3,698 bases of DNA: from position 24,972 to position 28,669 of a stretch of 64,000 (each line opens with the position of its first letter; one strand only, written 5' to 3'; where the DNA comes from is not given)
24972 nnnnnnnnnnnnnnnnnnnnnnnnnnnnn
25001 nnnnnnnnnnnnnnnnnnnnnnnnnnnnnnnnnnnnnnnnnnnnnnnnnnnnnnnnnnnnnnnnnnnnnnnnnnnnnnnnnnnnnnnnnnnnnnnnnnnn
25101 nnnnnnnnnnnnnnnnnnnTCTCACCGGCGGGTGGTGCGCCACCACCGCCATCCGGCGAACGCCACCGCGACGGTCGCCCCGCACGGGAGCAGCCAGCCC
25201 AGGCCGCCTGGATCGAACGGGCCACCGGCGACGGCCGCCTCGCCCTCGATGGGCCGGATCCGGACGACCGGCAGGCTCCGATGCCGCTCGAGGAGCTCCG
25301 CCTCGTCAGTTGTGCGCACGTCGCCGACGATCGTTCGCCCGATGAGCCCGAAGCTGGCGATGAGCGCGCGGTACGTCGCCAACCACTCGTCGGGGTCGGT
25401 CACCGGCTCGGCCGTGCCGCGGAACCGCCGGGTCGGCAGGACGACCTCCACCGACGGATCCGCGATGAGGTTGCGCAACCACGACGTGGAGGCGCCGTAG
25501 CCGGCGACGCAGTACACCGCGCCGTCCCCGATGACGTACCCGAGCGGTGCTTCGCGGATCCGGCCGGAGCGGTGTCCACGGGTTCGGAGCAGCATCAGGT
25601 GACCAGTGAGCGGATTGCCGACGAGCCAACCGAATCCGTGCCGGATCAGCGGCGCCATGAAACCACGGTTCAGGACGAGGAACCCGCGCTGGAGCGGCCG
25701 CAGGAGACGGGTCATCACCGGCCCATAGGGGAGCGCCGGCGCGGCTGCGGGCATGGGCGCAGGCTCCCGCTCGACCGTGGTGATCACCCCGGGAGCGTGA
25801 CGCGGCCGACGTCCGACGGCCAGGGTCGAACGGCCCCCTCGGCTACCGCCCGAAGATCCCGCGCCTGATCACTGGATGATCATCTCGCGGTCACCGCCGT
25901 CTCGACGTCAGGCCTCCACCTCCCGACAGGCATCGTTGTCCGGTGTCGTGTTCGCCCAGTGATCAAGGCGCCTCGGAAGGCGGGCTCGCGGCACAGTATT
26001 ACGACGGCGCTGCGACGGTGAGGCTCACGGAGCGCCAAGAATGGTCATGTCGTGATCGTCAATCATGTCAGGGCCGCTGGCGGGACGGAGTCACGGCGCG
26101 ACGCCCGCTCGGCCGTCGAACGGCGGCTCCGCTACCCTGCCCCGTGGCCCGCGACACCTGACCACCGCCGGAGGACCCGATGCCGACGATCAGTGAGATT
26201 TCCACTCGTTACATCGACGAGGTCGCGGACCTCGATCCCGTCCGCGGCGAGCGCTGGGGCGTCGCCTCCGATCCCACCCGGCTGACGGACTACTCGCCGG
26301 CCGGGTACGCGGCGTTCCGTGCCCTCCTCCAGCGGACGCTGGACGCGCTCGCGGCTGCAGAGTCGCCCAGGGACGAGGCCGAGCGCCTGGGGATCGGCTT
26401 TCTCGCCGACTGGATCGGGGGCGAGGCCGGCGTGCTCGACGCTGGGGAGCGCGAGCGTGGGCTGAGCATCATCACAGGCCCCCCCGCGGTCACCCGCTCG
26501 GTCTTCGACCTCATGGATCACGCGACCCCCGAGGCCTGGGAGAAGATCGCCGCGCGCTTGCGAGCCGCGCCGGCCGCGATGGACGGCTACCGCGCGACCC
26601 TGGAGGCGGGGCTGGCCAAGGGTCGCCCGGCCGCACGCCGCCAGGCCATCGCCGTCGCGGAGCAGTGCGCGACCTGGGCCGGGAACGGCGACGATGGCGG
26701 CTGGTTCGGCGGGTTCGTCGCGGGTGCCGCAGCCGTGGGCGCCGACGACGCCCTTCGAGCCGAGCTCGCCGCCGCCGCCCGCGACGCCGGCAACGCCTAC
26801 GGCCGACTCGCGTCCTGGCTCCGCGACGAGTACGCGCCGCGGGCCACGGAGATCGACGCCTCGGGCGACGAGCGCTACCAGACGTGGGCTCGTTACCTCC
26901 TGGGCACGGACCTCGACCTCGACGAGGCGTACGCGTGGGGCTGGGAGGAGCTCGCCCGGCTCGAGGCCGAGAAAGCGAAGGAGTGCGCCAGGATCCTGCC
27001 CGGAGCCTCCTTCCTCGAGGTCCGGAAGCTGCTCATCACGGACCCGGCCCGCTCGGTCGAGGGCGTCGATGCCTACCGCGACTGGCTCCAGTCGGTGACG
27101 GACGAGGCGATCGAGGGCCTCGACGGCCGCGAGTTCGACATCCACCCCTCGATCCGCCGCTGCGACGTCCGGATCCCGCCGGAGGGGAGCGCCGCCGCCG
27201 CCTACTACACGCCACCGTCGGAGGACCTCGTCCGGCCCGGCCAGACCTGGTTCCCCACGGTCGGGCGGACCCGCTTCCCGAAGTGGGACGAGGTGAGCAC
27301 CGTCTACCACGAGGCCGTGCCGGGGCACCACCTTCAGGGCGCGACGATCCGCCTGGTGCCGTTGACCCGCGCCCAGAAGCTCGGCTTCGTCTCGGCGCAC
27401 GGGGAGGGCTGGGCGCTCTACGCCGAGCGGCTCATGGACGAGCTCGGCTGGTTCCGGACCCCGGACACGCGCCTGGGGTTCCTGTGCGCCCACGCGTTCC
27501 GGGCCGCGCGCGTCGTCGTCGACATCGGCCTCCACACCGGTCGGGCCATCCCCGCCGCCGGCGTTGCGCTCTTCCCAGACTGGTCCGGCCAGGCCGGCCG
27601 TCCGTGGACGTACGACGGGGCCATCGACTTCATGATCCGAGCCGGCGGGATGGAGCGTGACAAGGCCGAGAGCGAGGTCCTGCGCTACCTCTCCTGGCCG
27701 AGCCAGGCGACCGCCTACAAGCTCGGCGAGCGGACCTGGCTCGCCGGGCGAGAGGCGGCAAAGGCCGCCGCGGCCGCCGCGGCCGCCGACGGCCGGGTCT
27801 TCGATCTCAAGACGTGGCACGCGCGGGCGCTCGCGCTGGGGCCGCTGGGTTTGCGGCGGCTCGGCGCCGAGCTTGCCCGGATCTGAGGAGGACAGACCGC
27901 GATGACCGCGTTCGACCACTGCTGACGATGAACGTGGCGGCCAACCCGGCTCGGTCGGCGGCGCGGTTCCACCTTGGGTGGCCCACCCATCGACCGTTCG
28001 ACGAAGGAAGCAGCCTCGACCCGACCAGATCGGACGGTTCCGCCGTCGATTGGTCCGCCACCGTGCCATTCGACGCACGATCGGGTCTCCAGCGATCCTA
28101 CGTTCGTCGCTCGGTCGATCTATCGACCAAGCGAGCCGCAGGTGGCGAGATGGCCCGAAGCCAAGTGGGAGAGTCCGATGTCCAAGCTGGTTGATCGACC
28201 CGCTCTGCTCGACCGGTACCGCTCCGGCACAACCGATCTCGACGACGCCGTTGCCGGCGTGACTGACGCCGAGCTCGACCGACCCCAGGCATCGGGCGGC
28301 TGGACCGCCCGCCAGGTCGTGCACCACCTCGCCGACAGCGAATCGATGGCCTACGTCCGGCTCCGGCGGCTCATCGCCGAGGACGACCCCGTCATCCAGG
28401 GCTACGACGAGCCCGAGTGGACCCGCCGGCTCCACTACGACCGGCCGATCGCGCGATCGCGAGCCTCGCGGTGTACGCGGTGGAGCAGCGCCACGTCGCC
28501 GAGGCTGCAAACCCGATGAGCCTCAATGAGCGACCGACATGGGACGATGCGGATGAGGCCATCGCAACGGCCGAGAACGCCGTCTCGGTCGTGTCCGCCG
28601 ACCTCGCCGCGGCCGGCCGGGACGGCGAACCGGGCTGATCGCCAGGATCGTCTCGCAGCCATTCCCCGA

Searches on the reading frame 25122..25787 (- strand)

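Call 54: search_protein_families(library=pfam, proteins=[window:25122-25787:-], max_evalue=0.00001)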
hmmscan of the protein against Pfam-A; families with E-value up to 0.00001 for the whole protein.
window:25122-25787:- (221 aa): 1 family
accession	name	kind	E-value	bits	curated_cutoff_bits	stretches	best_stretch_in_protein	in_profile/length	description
PF04075.20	F420H2_quin_red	-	1.3e-14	54.9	22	1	55-141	15-103/130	F420H(2)-dependent quinone reductase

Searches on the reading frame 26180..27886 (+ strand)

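Call 56: search_protein_families(library=pfam, proteins=[window:26180-27886:+], max_evalue=0.00001)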
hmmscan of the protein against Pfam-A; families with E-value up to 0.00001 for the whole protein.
window:26180-27886:+ (568 aa): 1 family
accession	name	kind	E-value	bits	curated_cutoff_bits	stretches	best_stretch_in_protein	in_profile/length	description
PF05960.17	DUF885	-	3e-131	440.1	32.4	1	20-563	1-530/532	Bacterial protein of unknown function (DUF885)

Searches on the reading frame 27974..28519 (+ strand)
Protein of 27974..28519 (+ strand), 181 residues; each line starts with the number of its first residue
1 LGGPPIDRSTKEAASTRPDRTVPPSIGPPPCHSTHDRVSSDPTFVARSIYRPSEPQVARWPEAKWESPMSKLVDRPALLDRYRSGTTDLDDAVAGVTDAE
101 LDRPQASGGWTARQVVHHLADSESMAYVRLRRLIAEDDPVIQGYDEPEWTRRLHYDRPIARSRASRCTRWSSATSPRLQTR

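Call 56: search_protein_families(library=pfam, proteins=[window:27974-28519:+], max_evalue=0.00001)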
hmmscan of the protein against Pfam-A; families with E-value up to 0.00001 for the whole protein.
window:27974-28519:+ (181 aa): 2 families
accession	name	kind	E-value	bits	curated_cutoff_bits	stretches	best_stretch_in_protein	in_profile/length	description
PF12867.12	DinB_2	-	7e-10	39.9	24.8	1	85-164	5-76/128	DinB superfamily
PF11716.13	MDMPI_N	-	1.9e-08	35.6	24.2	1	83-166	2-85/140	Mycothiol maleylpyruvate isomerase N-terminal domain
